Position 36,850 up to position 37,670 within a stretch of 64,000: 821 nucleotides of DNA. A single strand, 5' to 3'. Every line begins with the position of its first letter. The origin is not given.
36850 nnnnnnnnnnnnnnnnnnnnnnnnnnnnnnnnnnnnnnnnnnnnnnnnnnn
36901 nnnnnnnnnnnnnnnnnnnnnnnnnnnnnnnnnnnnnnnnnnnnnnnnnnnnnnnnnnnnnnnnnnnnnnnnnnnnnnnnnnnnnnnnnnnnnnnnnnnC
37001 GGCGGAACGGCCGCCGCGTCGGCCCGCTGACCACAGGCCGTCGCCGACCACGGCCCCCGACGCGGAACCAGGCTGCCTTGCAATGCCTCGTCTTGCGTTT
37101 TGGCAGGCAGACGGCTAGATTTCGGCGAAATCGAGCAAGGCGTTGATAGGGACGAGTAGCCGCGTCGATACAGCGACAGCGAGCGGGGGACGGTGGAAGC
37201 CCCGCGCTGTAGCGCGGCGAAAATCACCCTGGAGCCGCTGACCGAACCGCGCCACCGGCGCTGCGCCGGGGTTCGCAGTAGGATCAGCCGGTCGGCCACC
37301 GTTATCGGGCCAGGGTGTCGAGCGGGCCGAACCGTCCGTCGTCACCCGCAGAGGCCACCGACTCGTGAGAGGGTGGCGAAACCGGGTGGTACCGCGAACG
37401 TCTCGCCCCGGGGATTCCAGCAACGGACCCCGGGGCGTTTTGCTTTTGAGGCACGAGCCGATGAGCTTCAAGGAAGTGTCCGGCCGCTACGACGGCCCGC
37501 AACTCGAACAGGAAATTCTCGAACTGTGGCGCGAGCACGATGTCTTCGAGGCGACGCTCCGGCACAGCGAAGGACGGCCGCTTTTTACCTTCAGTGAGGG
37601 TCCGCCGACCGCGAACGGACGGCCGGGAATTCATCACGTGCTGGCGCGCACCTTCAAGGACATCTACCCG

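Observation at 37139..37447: Complete isoleucine (AUC) T-box riboswitch in front of ileS, in a genome whose synteny is gammaproteobacterial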

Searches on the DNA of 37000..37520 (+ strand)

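Call 4: search_rna_families(source=window, start=37000, end=37520, threshold=evalue, max_evalue=10, show_alignments=5)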
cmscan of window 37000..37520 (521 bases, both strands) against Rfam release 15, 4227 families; matches with E-value up to 10: 12.
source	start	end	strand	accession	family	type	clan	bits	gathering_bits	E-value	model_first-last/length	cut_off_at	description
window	37134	37413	+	RF00230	T-box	Cis-reg; leader;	-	85.2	93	4e-19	1-219/219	no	T-box leader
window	37121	37195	+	RF02683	NiCo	Cis-reg; riboswitch;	CL00122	17.4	37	0.39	1-96/96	no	NiCo (Nickel/Cobalt) riboswitch aptamer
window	37295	37349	+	RF01779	AS1726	Gene;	-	17.2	50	3.4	1-78/78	no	AS1726 sRNA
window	37038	37066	+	RF01333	CRISPR-DR20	Gene; CRISPR;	-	17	42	1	1-36/36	no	CRISPR RNA direct repeat element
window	37404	37437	+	RF03760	mir-2041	Gene; miRNA;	-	15.9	70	4.1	1-68/68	no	mir-2041 microRNA precursor family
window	37159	37211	-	RF01720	Pseudomon-Rho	Cis-reg;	-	15.8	45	7.9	1-102/102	no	Pseudomon-Rho RNA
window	37309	37442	+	RF02809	RsmW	Gene; sRNA;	CL00106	15.7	52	2.8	1-124/124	no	RsmW RNA family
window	37361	37443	+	RF02868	ncS037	Gene; sRNA;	-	15.4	112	4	1-152/152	no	Burkholderia sRNA 37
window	37170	37216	-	RF03268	mir-1911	Gene; miRNA;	-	15.3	88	3.2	1-59/59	no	mir-1911 microRNA precursor family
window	37157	37222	+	RF01543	TB11Cs5H2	Gene; snRNA; snoRNA; HACA-box;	-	14.5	47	3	1-68/68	no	Trypanosomatid snoRNA TB11Cs5H2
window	37404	37437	+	RF00769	mir-331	Gene; miRNA;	-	14.2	80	7.8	34-72/92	no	mir-331 microRNA precursor family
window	37432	37469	-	RF01792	eiav_FSE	Cis-reg; frameshift_element;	-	12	40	4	1-35/35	no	ribosomal frameshift site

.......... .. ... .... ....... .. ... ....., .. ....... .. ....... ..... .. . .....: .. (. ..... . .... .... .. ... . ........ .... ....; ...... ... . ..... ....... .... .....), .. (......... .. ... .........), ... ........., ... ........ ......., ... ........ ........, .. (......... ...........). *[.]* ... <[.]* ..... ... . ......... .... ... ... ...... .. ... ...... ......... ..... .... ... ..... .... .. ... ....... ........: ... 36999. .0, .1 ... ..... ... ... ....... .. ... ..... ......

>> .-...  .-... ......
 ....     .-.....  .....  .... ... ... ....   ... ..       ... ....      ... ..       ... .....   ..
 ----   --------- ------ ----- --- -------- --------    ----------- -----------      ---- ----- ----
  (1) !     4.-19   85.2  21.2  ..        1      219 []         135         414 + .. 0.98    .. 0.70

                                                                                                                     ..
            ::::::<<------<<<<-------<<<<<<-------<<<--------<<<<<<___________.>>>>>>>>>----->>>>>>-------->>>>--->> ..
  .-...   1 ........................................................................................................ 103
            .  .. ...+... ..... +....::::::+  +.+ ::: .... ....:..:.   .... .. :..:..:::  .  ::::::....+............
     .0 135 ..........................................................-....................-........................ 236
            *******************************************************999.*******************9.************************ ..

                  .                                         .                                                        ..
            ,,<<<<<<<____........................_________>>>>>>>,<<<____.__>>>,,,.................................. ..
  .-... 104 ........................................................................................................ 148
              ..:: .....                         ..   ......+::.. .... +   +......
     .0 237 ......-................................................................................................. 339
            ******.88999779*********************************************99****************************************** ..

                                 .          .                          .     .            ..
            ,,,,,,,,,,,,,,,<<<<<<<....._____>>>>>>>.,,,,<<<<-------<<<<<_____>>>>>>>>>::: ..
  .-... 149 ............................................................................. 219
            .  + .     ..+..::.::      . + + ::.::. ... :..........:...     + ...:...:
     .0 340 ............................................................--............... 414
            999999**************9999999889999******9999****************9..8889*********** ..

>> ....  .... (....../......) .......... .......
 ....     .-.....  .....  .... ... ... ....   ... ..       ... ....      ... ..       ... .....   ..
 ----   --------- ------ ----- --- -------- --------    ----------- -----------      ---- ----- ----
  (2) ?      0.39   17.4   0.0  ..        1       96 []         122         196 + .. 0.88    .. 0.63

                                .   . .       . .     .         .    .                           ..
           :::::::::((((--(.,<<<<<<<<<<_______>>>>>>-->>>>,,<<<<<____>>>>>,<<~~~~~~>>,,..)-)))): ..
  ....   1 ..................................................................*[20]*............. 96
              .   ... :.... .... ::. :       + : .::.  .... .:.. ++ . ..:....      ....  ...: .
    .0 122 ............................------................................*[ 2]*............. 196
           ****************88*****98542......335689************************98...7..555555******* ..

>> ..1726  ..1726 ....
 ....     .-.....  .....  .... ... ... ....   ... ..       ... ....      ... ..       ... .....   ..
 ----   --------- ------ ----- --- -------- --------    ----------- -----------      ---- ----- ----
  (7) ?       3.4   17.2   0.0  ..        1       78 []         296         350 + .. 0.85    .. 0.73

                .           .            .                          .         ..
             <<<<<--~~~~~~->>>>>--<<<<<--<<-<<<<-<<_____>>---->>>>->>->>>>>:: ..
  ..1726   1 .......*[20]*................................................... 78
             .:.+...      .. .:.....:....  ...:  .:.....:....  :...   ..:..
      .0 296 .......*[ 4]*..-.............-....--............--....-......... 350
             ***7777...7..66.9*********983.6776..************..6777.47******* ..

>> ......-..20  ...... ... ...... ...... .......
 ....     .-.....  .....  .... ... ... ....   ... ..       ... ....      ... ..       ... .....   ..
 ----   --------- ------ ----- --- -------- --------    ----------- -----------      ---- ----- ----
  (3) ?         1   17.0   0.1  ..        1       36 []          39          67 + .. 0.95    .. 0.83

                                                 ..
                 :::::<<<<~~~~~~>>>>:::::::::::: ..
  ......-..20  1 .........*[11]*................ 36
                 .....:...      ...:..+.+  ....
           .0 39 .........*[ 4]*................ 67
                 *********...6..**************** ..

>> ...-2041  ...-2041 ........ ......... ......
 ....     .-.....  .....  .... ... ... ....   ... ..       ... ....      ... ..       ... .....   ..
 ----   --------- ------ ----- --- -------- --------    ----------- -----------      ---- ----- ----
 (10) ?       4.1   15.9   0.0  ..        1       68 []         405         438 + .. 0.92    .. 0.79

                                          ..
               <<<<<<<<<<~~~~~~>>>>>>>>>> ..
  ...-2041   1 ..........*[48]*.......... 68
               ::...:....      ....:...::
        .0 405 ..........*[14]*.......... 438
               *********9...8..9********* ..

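Call 34: build_rna_model(alignment_id=A2, structure=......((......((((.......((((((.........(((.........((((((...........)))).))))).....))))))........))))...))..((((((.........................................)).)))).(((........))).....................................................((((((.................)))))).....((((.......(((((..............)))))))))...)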
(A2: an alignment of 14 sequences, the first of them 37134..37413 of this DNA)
Model R1 built from alignment A2 (14 sequences, 307 columns); structure: as given.
model positions 252; base pairs 45; branch points 4; effective number of sequences 2.42; information 0.59 bits per position. Calibrated on 0.2 Mb of random sequence (short: E-values are rough).
structure used (alignment columns):
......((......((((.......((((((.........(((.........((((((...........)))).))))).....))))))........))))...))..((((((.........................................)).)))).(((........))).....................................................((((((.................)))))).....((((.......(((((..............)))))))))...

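Call 35: search_with_rna_model(model_id=R1, sources=[window, L001, L002, L003, L004, L005, L006, L007, L008, L009, L010, L011, L012, L013, L014, L015, L016, L017, L018, L019, L020, L021, L022, L023, L024, L025, L026, L027, L028, L029, L030, L031, L032, L033, L034, L035, L036, L037, L038, L039, L040, L041, L042, L043, L044, L045, L046, L047, L048, L049, L050, L051, L052, L053, L054, L055, L056, L057, L058, L059, L060, L061, L062, L063, L064, L065, L066, L067, L068, L069, L070, L071, L072, L073, L074, L075, L076, L077, L078, L079, L080], max_evalue=0.01, make_alignment=true)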
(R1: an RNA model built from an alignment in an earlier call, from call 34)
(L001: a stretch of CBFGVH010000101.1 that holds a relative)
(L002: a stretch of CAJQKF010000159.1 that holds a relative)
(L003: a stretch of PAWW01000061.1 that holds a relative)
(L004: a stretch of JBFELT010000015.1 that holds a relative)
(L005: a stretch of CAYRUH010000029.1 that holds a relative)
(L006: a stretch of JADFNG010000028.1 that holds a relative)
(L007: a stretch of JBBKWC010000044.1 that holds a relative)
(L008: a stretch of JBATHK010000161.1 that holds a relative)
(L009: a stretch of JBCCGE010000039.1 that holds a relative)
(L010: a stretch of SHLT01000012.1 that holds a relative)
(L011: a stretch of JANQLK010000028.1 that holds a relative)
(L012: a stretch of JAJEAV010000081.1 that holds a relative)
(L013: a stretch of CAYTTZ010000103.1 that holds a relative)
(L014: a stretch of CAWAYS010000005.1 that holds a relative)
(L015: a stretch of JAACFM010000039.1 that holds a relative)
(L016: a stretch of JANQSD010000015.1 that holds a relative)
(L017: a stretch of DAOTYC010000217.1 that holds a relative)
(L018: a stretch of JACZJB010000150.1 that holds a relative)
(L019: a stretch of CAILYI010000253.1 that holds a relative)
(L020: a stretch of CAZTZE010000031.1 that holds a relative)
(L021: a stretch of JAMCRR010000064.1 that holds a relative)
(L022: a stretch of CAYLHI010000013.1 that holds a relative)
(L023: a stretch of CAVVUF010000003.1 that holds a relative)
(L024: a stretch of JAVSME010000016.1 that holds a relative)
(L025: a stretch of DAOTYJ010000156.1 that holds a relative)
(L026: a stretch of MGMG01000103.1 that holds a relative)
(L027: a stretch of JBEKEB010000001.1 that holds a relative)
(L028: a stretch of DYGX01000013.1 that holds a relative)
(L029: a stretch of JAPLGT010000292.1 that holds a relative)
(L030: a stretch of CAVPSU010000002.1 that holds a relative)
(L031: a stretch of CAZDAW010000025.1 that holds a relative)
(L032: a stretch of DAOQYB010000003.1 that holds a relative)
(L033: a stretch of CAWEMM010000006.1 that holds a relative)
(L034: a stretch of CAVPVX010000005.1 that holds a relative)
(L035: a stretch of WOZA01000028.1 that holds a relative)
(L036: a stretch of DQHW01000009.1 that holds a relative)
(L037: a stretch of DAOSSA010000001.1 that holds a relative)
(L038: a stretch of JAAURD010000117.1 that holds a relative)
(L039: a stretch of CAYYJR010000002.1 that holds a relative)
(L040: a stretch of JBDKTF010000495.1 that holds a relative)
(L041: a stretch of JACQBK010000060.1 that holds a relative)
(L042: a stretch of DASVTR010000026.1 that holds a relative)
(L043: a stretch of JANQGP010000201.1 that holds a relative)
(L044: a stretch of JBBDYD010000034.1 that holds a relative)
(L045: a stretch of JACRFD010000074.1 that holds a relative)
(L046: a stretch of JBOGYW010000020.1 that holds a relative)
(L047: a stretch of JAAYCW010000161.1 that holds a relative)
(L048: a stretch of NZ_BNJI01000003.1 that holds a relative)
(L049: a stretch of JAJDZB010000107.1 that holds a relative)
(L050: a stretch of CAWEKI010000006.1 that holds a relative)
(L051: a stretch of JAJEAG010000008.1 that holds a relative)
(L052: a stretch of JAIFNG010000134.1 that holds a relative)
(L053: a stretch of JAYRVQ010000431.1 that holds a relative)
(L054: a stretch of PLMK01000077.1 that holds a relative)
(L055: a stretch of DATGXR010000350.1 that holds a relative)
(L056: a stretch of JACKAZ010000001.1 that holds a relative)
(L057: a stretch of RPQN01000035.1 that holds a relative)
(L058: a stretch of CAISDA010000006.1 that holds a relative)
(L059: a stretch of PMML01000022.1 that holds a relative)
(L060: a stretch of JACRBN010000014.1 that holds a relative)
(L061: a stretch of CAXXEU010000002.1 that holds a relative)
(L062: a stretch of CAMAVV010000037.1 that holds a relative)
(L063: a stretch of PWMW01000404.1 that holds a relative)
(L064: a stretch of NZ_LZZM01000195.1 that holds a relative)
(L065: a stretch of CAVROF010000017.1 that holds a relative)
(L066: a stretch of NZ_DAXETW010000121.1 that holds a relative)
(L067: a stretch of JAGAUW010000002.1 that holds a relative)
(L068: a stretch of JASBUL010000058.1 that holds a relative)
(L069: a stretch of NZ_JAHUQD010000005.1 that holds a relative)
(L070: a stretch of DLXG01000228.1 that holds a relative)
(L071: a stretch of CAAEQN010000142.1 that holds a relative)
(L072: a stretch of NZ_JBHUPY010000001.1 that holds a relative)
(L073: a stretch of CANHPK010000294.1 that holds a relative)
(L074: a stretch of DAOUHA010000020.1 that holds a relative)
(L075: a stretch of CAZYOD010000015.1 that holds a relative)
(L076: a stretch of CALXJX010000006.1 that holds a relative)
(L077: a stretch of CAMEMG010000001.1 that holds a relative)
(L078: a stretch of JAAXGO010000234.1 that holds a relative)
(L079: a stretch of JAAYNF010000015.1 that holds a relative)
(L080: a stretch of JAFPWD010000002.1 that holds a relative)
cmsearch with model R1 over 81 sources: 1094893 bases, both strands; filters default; matches with E-value up to 0.01: 53.
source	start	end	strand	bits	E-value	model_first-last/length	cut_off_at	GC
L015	5727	5957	+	219.7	7.2e-74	1-252/252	no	0.6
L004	5683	5935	+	214.3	5.4e-72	1-252/252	no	0.66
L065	5686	5915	+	214.2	5.6e-72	1-252/252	no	0.64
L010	5727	5957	+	214.1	6e-72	1-252/252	no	0.63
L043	5660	5889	+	209.4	2.6e-70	1-252/252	no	0.67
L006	5704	5937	+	208.8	4.1e-70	1-252/252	no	0.62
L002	478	743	+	205.4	6.3e-69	1-252/252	no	0.45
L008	5660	5935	+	203.3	3.3e-68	1-252/252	no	0.65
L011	5699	5955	+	196.1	1e-65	1-252/252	no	0.7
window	37134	37413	+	195.9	1.2e-65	1-252/252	no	0.7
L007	5705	5932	+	177.9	2.1e-59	1-252/252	no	0.62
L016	5055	5301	+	175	2.1e-58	1-252/252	no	0.47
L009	5616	5896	+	173.9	5.2e-58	1-252/252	no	0.58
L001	4668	4945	+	161.9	7.2e-54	1-252/252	no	0.72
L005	5687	5960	+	150.4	7e-50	1-252/252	no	0.72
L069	5519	5789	+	133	7.6e-44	1-252/252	no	0.56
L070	5176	5435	+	107.5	5e-35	1-252/252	no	0.58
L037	5701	5955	+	107.1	7e-35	1-252/252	no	0.52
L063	5687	5923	+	106.7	9.6e-35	1-252/252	no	0.55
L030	5697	5947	+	104.2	7.1e-34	1-252/252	no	0.5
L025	2515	2775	+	101.3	7.3e-33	1-252/252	no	0.7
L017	2488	2742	+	100.8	1.1e-32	1-252/252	no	0.64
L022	5727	5964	+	96.4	3.4e-31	1-252/252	no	0.42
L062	4068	4311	+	94.8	1.3e-30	1-252/252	no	0.64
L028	3136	3385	+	94.6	1.5e-30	1-252/252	no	0.67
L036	5712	5964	+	92.9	5.7e-30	1-252/252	no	0.5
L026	5676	5939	+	92.1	1.1e-29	1-252/252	no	0.58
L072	5699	5955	+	91.9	1.3e-29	1-252/252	no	0.56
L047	5370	5684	+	91.8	1.4e-29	1-252/252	no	0.62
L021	5697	5958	+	91.3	2.1e-29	1-252/252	no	0.58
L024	5684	5942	+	89.8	6.9e-29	1-252/252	no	0.59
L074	5682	5954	+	87.4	4.7e-28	1-252/252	no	0.51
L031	5666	5948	+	86.7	8.1e-28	1-252/252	no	0.64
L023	836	1112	+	85.6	2e-27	1-252/252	no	0.47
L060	5620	5873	+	85.1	2.9e-27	1-252/252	no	0.55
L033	4688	5014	+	85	3.3e-27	1-252/252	no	0.63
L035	139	381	+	83.8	8.2e-27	1-252/252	no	0.57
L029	5716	5962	+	83.5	1e-26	1-252/252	no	0.5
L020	5609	5884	+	83.5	1.1e-26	1-252/252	no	0.51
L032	5721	5966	+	83.2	1.3e-26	1-252/252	no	0.54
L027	5533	5823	+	82.3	2.8e-26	1-252/252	no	0.56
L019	5714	5962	+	80.3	1.3e-25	1-252/252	no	0.55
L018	5718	5963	+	80.2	1.5e-25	1-252/252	no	0.52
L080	5635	5880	+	78.5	5.6e-25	1-252/252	no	0.6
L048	5621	5886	+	73.6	2.7e-23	1-252/252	no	0.59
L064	5518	5768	+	71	2.3e-22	1-252/252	no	0.33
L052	853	1125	+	69.1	1e-21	1-252/252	no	0.52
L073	361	606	+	59.3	2.6e-18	1-252/252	no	0.61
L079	1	177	+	47.1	4.4e-14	85-252/252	5'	0.62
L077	5720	5944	+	37.1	1.2e-10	1-252/252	no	0.53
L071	173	416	+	20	0.0001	1-252/252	no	0.26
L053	1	118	+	19.9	0.00012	126-252/252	5'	0.57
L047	5769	5803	+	15.8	0.003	216-249/252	no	0.69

Alignment A3: 53 matches aligned to the model, 555 columns, each read 5' to 3' on its own strand. Consensus structure (alignment columns), stored with it:
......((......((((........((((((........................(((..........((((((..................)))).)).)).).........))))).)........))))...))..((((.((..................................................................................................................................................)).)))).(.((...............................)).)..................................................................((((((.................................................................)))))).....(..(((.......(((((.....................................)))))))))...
